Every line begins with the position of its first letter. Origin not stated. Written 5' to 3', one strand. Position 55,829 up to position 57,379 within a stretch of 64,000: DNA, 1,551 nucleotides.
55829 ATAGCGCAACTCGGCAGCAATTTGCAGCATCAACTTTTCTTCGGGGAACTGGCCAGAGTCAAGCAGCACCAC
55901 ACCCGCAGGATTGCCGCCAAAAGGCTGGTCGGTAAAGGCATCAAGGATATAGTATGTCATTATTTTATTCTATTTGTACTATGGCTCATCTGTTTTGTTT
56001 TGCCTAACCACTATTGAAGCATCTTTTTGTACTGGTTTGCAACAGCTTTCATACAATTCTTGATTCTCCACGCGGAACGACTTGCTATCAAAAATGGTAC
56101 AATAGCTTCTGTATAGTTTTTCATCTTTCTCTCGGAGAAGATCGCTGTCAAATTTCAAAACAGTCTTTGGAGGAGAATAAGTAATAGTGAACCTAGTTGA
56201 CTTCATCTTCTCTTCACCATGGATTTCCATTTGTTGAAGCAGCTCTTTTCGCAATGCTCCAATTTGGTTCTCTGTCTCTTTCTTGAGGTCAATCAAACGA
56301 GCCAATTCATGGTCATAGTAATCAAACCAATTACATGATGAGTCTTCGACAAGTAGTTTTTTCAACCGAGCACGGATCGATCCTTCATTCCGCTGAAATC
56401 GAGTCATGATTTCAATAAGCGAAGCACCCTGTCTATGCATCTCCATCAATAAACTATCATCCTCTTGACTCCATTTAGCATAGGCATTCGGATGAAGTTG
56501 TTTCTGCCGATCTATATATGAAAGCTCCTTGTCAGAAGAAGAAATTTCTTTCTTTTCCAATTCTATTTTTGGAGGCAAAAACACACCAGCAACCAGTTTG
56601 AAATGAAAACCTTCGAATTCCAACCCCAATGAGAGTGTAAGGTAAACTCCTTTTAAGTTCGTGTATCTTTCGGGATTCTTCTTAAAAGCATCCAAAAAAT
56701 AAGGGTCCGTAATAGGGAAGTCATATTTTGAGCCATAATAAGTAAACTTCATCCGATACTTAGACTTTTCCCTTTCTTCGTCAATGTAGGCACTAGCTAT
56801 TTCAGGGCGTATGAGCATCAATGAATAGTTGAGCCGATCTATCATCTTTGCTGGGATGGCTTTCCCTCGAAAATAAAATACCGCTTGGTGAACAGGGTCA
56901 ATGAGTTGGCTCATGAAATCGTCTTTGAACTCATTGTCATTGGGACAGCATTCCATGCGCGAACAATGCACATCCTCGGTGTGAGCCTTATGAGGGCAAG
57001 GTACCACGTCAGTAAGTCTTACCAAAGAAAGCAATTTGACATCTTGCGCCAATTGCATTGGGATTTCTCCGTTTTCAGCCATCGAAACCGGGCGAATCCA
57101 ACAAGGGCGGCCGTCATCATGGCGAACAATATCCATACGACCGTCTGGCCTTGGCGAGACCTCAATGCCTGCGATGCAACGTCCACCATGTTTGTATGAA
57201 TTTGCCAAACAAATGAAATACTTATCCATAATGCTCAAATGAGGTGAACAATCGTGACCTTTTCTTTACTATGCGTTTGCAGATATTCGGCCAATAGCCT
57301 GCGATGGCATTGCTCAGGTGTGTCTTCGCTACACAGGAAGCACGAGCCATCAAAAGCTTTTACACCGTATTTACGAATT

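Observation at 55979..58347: AT-rich three-gene islet: two divergent DUF488 paralogues plus a Cys-rich/HTH/phage-like multidomain protein (candidate undescribed system)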

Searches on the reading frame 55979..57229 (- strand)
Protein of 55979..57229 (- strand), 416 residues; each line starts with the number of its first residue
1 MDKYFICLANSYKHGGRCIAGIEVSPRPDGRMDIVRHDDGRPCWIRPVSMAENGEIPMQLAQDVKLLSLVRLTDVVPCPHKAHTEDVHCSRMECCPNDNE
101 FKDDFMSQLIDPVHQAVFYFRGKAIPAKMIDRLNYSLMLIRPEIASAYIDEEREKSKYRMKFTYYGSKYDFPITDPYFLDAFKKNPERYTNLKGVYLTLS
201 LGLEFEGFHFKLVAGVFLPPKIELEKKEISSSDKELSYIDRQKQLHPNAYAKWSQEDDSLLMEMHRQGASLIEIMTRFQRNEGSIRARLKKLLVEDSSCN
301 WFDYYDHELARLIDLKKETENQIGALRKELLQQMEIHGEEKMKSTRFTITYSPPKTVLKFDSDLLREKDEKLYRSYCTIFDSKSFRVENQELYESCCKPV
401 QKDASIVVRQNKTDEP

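Call 3: search_protein_families(library=pfam, proteins=[window:55979-57229:-], max_evalue=0.1)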
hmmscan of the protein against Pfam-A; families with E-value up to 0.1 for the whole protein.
window:55979-57229:- (416 aa): 3 families
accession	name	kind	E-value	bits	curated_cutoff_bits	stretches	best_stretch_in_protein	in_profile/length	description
PF22557.2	DuOB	-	4.9e-36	125.2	27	1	4-216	2-210/210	Dual OB-containing domain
PF05565.16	Sipho_Gp157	-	3.5e-07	30.8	28.6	1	305-364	59-119/162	Siphovirus Gp157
PF23989.1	PilB3_C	-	0.097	13.3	27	0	253-292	5-45/83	PilB3-like, C-terminal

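Call 4: search_protein_families(library=padloc, proteins=[window:55979-57229:-], max_evalue=0.1)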
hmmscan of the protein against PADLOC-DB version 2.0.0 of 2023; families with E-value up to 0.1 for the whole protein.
window:55979-57229:- (416 aa): 4 families
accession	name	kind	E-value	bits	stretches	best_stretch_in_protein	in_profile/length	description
PDLC04653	PDC-M45A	-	3.7e-29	100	1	3-221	5-227/230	-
PDLC04654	PDC-M45A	-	9.8e-14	49.5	1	125-217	81-178/188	-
PDLC04655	PDC-M45A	-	1.8e-11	41.9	2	154-221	250-317/318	-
PDLC04656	PDC-M45A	-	0.0034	15.1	1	5-217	4-216/225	-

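Call 5: search_protein_families(library=ncbifam, proteins=[window:55979-57229:-], max_evalue=0.1)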
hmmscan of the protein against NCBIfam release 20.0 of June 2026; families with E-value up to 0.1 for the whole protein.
window:55979-57229:- (416 aa): 0 families

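Call 6: search_protein_families(library=phrogs, proteins=[window:55979-57229:-], max_evalue=0.1)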
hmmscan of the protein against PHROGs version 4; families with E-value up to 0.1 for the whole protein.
window:55979-57229:- (416 aa): 6 families
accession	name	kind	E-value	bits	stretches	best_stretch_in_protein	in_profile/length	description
phrog_6244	-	unknown function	2.1e-13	51.7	2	308-378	23-93/107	-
phrog_253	-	DNA, RNA and nucleotide metabolism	1.8e-07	32.1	1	304-367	63-127/169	Mu Gam-like end protection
phrog_323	-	transcription regulation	9.8e-06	26.3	1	242-300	86-196/319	transcriptional regulator, D5-like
phrog_434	-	DNA, RNA and nucleotide metabolism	0.0016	18.7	1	308-389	280-363/372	RecE-like recombination exonuclease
phrog_18209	-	unknown function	0.013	16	1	244-321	51-128/296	-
phrog_16747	-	unknown function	0.045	14.4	1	234-293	121-180/185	-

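Call 20: find_homologous_proteins(query=window:55979-57229:-, max_evalue=0.001)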
Query window:55979-57229:- (416 aa): 657 proteins with E <= 0.001 among 3155 candidates; the best 120 are listed.
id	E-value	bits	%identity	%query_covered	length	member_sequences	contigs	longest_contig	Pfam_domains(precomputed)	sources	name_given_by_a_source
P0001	1.1e-268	909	94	100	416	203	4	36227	PF22557.3,PF05565.17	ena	-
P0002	1.4e-261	885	92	100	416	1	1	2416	PF22557.3,PF05565.17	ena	-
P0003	4.3e-261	884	92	100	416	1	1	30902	PF22557.3,PF05565.17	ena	-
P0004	1.8e-260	882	92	100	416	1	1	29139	PF22557.3,PF05565.17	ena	-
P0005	2.5e-249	845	88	100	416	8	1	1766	PF22557.3,PF05565.17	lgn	-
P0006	2.0e-244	829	88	100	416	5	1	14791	PF22557.3,PF05565.17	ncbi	-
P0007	2.1e-226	770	95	86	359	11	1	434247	PF22557.3,PF05565.17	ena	-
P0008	3.7e-212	723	74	100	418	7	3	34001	PF22557.3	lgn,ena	-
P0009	4.2e-211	719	76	100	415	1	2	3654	PF22557.3,PF05565.17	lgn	-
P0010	4.5e-210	716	75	100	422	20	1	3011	PF22557.3,PF05565.17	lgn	-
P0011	3.4e-209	713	74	100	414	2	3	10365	PF22557.3,PF05565.17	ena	-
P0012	2.6e-206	703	74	100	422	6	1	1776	PF22557.3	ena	-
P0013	1.2e-202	691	72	100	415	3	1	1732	PF22557.3,PF05565.17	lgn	-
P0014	2.2e-192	658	72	100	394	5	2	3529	PF22557.3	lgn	-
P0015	8.4e-190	649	70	100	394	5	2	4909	PF22557.3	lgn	-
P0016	1.1e-186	639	68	100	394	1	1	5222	PF22557.3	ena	-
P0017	1.2e-186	639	70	100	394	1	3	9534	PF22557.3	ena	-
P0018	1.9e-186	638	68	100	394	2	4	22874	PF22557.3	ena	-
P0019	2.0e-186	638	68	100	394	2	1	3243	PF22557.3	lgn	-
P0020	3.7e-186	637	68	100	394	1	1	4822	PF22557.3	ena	-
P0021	5.7e-186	636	68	100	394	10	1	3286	PF22557.3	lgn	-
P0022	1.9e-185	635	68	100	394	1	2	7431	PF22557.3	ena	-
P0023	2.0e-174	598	64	100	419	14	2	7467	PF22557.3,PF05565.17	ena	-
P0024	6.0e-172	590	61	100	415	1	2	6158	PF22557.3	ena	-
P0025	1.4e-169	582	76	81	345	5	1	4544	PF22557.3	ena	-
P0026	7.0e-167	573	67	92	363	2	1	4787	PF22557.3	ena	-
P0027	5.7e-160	551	61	100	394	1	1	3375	PF22557.3,PF05565.17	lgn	-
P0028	2.4e-153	529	68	68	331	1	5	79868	PF22557.3,PF05565.17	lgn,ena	-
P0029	3.6e-153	528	58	100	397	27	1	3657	PF22557.3,PF05565.17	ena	-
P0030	6.9e-152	524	58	100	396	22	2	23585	PF22557.3,PF05565.17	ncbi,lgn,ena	-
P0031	9.9e-149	514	91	62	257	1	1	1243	PF22557.3,PF05565.17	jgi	jgi:hypothetical protein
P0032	5.0e-142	492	76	73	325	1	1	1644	PF05565.17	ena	-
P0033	1.2e-140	487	52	100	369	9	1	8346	PF22557.3,PF05565.17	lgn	-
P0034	1.9e-139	483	54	100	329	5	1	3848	PF22557.3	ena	-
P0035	3.8e-139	482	63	79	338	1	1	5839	PF22557.3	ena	-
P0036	5.5e-136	472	63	79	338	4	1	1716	PF22557.3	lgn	-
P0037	1.4e-134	467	63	79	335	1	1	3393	PF22557.3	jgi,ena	jgi:hypothetical protein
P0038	2.5e-134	466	62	79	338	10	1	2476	PF22557.3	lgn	-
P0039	3.4e-134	466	63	79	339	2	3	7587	PF22557.3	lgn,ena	-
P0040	2.4e-133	463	63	79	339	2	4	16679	PF22557.3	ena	-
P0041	9.5e-133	461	64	79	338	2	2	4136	PF22557.3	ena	-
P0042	1.4e-132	461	62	79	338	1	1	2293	PF22557.3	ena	-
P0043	2.1e-132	460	61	81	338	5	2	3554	PF22557.3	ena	-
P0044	2.4e-132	460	62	79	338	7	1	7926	PF22557.3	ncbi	-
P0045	1.1e-131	458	63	79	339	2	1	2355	PF22557.3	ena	-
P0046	1.2e-131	457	61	81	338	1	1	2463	PF22557.3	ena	-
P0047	1.3e-131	457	61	81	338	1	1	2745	PF22557.3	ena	-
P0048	2.9e-131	456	62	79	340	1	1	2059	PF22557.3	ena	-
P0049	3.0e-131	456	62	79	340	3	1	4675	PF22557.3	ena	-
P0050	3.1e-131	456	60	81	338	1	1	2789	PF22557.3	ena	-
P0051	5.1e-131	455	62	79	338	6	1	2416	PF22557.3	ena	-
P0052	5.7e-131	455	51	99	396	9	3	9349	PF22557.3,PF05565.17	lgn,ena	-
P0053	8.1e-131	455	62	79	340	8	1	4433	PF22557.3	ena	-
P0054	8.8e-131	455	60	81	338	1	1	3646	PF22557.3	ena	-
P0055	9.8e-131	454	61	81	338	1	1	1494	PF22557.3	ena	-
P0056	1.1e-130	454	61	79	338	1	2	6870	PF22557.3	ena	-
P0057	1.1e-130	454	59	81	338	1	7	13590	PF22557.3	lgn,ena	-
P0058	1.1e-130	454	61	79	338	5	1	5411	PF22557.3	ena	-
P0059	1.1e-130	454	60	81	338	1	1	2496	PF22557.3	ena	-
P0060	1.1e-130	454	60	81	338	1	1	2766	PF22557.3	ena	-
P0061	1.1e-130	454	61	79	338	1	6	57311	PF22557.3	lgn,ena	-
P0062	1.4e-130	454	63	79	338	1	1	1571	PF22557.3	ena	-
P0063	1.5e-130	454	61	81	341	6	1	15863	PF22557.3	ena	-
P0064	1.9e-130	454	66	71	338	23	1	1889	PF22557.3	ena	-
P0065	1.9e-130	454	60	81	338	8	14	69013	PF22557.3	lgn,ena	-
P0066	1.9e-130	453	60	81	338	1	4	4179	PF22557.3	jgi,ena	jgi:hypothetical protein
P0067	2.1e-130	453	60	81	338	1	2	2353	PF22557.3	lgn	-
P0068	2.5e-130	453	60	81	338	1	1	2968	PF22557.3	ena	-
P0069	2.6e-130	453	60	81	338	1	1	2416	PF22557.3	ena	-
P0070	2.7e-130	453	60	81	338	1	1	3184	PF22557.3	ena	-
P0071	2.7e-130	453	60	81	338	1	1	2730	PF22557.3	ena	-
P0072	2.7e-130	453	61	79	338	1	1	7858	PF22557.3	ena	-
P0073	2.8e-130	453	60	81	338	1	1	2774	PF22557.3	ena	-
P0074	2.8e-130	453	60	81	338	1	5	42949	PF22557.3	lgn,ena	-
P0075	2.9e-130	453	60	81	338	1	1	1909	PF22557.3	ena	-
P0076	3.4e-130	453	60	81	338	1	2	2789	PF22557.3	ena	-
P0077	3.6e-130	453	60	81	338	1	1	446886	PF22557.3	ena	-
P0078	3.6e-130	453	60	81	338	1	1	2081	PF22557.3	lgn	-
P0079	3.6e-130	453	61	79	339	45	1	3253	PF22557.3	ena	-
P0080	3.7e-130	453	62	79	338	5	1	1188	PF22557.3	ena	-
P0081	4.4e-130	452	61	79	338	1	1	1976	PF22557.3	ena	-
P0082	4.4e-130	452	62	79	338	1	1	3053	PF22557.3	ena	-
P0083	4.4e-130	452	61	79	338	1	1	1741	PF22557.3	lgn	-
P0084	4.9e-130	452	60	81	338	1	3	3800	PF22557.3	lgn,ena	-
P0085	5.0e-130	452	60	81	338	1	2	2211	PF22557.3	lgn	-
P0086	5.2e-130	452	60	81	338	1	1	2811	PF22557.3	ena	-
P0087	5.9e-130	452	60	81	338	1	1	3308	PF22557.3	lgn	-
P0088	5.9e-130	452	61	79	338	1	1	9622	PF22557.3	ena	-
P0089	6.7e-130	452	60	81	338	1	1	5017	PF22557.3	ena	-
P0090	7.7e-130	452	60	81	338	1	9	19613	PF22557.3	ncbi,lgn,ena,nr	ncbi:MAG: hypothetical protein IKH44_02575 [Bacteroidales bacterium]|nr:hypothetical protein [Bacter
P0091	8.0e-130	451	60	81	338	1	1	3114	PF22557.3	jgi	jgi:hypothetical protein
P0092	8.7e-130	451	60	81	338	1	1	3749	PF22557.3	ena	-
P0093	9.0e-130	451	60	81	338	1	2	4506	PF22557.3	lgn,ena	-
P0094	9.3e-130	451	60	81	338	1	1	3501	PF22557.3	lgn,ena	-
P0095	9.3e-130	451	62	79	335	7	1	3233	PF22557.3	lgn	-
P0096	9.6e-130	451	65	71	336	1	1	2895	PF22557.3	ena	-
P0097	1.2e-129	451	60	81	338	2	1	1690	PF22557.3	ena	-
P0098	1.3e-129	451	59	81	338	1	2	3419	PF22557.3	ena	-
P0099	1.4e-129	451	59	81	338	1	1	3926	PF22557.3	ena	-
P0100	1.6e-129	450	60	81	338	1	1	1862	PF22557.3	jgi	jgi:hypothetical protein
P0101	1.7e-129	450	61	79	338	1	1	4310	PF22557.3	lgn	-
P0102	1.8e-129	450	59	81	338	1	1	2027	PF22557.3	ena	-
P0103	1.9e-129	450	60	81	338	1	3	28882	PF22557.3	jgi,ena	-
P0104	1.9e-129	450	60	81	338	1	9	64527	PF22557.3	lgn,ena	-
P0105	1.9e-129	450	60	81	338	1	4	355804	PF22557.3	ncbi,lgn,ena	-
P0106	1.9e-129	450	59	81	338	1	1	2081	PF22557.3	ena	-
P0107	2.2e-129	450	59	81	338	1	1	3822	PF22557.3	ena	-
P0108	2.3e-129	450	60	81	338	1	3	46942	PF22557.3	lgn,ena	-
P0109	2.5e-129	450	59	81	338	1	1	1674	PF22557.3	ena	-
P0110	2.7e-129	450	59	81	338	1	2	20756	PF22557.3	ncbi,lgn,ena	-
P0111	2.8e-129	450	60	81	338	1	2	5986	PF22557.3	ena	-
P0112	3.1e-129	449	60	81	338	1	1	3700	PF22557.3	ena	-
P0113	3.3e-129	449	60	81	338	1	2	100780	PF22557.3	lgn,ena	-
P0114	3.4e-129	449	59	81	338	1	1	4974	PF22557.3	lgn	-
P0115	3.7e-129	449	62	79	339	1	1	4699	PF22557.3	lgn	-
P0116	3.9e-129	449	60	81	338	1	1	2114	PF22557.3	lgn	-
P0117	4.2e-129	449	60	79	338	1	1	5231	PF22557.3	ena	-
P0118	4.5e-129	449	59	81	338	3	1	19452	PF22557.3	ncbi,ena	-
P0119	4.6e-129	449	59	81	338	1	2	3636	PF22557.3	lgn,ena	-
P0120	4.6e-129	449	59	81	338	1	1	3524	PF22557.3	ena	-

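Call 21: find_encoding_contigs(protein=window:55979-57229:-, flank=10000, max_places=6)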
Protein window:55979-57229:- (416 aa): 3 contigs read that carry it; 1 place shown.
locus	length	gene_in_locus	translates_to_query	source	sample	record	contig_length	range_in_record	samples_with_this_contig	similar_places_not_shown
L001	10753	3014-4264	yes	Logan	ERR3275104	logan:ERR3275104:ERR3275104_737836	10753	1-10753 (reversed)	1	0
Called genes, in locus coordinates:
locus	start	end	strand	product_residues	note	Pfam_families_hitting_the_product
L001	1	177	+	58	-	?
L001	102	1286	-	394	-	PF06826:Asp-Al_Ex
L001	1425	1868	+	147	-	PF00578:AhpC-TSA, PF08534:Redoxin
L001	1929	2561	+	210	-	PF04343:DUF488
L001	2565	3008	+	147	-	PF04343:DUF488, PF22751:DUF488-N3a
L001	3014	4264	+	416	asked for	PF22557:DuOB, PF05565:Sipho_Gp157 (weak)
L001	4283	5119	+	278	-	PF02567:PhzC-PhzF, PF01678:DAP_epimerase (faint)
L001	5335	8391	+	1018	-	PF00515:TPR_1 (faint), PF07719:TPR_2 (faint), PF13181:TPR_8 (faint), PF13371:TPR_9 (faint), PF13424:TPR_12 (faint), PF12895:ANAPC3 (weak), PF13525:YfiO (weak), PF12895:ANAPC3, +7 more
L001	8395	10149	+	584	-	-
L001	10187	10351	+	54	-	-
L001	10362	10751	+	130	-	?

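Call 23: find_related_loci(query=A1, collection=genome_contigs, flank=10000)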
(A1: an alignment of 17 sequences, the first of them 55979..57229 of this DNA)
Query A1 (416 aa) in genome_contigs; peptide patterns used: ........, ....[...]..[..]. (x = any residue, [..] = any of these).
293 stretches matched a pattern; 146 encode a relative of the query (tblastn E <= 1e-3); the best 80 are kept; 79 distinct loci.
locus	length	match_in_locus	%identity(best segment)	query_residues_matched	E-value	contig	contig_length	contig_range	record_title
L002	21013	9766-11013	95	1-416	0e+0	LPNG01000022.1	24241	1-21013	MAG: bacterium F082 isolate F082 scaffold_21, whole genome shotgun sequence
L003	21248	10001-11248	96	1-416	0e+0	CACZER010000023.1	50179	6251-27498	MAG: uncultured Bacteroidia bacterium isolate RUG12545 genome assembly, contig: RUG12545_asm_23, whole genome shotgun se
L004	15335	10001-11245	95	1-415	0e+0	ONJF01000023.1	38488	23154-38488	uncultured Bacteroidales bacterium isolate RUG358 genome assembly, contig: scaffold_686, whole genome shotgun sequence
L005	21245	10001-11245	95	1-415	0e+0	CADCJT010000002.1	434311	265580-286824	MAG: uncultured Bacteroidia bacterium isolate RUG14714 genome assembly, contig: RUG14714_asm_2, whole genome shotgun seq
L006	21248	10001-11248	94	1-416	0e+0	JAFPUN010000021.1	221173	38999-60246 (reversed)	MAG: Bacteroidales bacterium isolate RGIG1487 Goat_Abomasum-1__c782, whole genome shotgun sequence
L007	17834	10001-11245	95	1-415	0e+0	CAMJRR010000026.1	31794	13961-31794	MAG: uncultured Bacteroidales bacterium isolate SRR12081298_bin.67_metaWRAP_v1.3_MAG genome assembly, contig: ERZ1228977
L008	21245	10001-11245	94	1-415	0e+0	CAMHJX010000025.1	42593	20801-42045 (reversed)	MAG: uncultured Bacteroidales bacterium isolate SRR11784281_bin.64_metaWRAP_v1.3_MAG genome assembly, contig: ERZ1220335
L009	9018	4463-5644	68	1-415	0e+0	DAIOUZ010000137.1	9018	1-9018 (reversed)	MAG TPA_asm: Candidatus Limiplasma sp. isolate CTOTU17551 NODE_1426_length_9018_cov_2.808769, whole genome shotgun seque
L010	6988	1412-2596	58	1-415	6e-162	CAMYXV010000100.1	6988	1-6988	MAG TPA_asm: uncultured Bacteroidales bacterium isolate SRR10912534_bin.11_metaWRAP_v1.3_MAG genome assembly, contig: ER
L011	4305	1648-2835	58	1-415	2e-164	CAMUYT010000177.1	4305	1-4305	MAG TPA_asm: uncultured Bacteroidales bacterium isolate SRR8387720_bin.72_metaWRAP_v1.3_MAG genome assembly, contig: ERZ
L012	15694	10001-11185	56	1-412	4e-149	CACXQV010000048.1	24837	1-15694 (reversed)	MAG: uncultured Bacteroidia bacterium isolate RUG11511 genome assembly, contig: RUG11511_asm_48, whole genome shotgun se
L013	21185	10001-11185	56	1-412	3e-149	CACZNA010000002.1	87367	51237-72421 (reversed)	MAG: uncultured Bacteroidia bacterium isolate RUG12769 genome assembly, contig: RUG12769_asm_2, whole genome shotgun seq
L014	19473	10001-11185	55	1-412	6e-149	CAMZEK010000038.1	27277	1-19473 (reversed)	MAG TPA_asm: uncultured Bacteroidales bacterium isolate SRR10912533_bin.70_metaWRAP_v1.3_MAG genome assembly, contig: ER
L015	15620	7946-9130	56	1-412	1e-148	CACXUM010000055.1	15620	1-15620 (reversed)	MAG: uncultured Bacteroidia bacterium isolate RUG11609 genome assembly, contig: RUG11609_asm_55, whole genome shotgun se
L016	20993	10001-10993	63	1-330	5e-136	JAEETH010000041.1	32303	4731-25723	MAG: Bacteroidales bacterium isolate Tb.RUG.400 NODE_4316_length_32303_cov_11.653437, whole genome shotgun sequence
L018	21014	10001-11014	60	1-337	8e-134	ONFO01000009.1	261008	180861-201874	uncultured Bacteroidales bacterium isolate RUG265 genome assembly, contig: scaffold_36, whole genome shotgun sequence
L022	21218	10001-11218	49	1-411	4e-131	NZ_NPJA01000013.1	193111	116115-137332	Prevotella sp. P5-50 contig13, whole genome shotgun sequence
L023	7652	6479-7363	66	1-295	9e-131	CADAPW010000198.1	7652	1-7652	MAG: uncultured Bacteroidia bacterium isolate RUG13515 genome assembly, contig: RUG13515_asm_198, whole genome shotgun s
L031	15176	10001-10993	73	1-415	9e-109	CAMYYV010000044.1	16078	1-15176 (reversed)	MAG TPA_asm: uncultured Bacteroidales bacterium isolate SRR10912541_bin.13_metaWRAP_v1.3_MAG genome assembly, contig: ER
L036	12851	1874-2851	40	3-412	2e-85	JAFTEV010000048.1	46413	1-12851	MAG: Bacteroidaceae bacterium isolate RGIG3754 Roe_deer_Abomasum-1__c1795, whole genome shotgun sequence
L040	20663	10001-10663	51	1-222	8e-70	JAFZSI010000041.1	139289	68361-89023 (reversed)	MAG: Prevotella sp. isolate RGIG8053 Water_buffalos_Rumen-1__c527511, whole genome shotgun sequence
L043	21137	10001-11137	44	1-292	3e-65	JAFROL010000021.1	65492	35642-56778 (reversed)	MAG: Bacteroidales bacterium isolate RGIG2655 Goat_Omasum-2__c625, whole genome shotgun sequence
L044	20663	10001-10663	48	1-222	5e-65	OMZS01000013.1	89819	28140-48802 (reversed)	uncultured Prevotellaceae bacterium isolate RUG107 genome assembly, contig: scaffold_102, whole genome shotgun sequence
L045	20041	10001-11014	38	1-337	3e-63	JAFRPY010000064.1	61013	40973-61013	MAG: Prevotella sp. isolate RGIG2694 Goat_Omasum-3__c19773, whole genome shotgun sequence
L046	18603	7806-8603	42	1-290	2e-61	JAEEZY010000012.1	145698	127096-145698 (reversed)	MAG: Bacteroidales bacterium isolate Tb.RUG.96 k141_3867660_flag=1_multi=67.0000_len=145698, whole genome shotgun sequen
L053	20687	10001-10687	42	1-228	4e-57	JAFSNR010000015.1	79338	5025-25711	MAG: Prevotella sp. isolate RGIG3308 Goat_Reticulum-5__c247, whole genome shotgun sequence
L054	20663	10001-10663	46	1-221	2e-56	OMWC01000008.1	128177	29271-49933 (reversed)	uncultured Prevotellaceae bacterium isolate RUG030 genome assembly, contig: scaffold_105, whole genome shotgun sequence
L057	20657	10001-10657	46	1-219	2e-54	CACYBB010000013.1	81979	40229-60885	MAG: uncultured Bacteroidales bacterium isolate RUG11782 genome assembly, contig: RUG11782_asm_13, whole genome shotgun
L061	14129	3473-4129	44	1-219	4e-52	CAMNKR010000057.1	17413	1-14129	MAG: uncultured Prevotella sp. isolate SRR873598_bin.92_metaWRAP_v1.3_MAG genome assembly, contig: NODE.6416_length_1741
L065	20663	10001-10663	43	1-219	6e-51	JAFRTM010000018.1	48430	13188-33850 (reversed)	MAG: Bacteroidales bacterium isolate RGIG2786 Goat_Omasum-6__c1063, whole genome shotgun sequence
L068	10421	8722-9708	45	1-414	3e-50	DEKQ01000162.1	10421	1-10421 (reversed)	MAG TPA_asm: Prevotellaceae bacterium UBA2718 UBA2718_contig_14636, whole genome shotgun sequence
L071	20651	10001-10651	42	1-219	2e-48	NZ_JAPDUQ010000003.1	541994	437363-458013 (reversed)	Segatella copri strain N016-9 3, whole genome shotgun sequence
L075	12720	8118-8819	34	1-235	1e-37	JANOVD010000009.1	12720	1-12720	MAG: Chitinophagaceae bacterium isolate VAR_35_metabat_9_sub VAR_35_k141_2232796, whole genome shotgun sequence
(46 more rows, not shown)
